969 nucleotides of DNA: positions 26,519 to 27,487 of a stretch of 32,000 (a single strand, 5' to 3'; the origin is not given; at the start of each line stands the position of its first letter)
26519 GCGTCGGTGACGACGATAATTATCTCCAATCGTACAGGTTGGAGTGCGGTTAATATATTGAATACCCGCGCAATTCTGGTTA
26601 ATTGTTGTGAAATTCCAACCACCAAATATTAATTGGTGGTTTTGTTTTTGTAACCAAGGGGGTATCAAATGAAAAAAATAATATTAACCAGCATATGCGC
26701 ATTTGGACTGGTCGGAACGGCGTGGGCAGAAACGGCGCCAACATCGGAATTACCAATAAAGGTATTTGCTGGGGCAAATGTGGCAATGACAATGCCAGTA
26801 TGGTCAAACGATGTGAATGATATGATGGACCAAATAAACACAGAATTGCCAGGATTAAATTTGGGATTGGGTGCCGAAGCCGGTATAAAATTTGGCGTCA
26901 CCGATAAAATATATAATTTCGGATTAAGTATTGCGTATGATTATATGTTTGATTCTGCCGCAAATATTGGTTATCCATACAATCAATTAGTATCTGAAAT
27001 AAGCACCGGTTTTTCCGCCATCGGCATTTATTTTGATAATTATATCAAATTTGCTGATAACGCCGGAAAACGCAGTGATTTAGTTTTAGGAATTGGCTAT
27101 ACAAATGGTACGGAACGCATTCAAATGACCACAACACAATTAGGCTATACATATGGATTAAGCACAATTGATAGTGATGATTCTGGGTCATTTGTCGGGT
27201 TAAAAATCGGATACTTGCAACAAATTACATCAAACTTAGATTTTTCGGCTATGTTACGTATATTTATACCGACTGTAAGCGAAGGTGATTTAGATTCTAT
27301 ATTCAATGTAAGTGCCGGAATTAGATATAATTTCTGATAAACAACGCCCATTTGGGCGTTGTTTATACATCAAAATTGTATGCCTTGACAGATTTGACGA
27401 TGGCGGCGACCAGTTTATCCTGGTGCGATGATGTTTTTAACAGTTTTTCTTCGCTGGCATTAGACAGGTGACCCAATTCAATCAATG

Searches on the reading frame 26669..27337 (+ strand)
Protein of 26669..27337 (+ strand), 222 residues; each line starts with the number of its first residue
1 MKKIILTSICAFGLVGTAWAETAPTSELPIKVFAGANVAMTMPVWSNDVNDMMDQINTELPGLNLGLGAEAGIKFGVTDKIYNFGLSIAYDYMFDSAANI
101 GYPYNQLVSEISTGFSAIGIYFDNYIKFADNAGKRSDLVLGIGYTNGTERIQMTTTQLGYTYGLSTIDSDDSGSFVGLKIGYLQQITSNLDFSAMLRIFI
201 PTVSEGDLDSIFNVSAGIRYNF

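Call 84: search_protein_families(library=pfam, proteins=[window:26669-27337:+], max_evalue=0.01)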
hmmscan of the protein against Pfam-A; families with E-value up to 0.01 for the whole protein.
window:26669-27337:+ (222 aa): 0 families
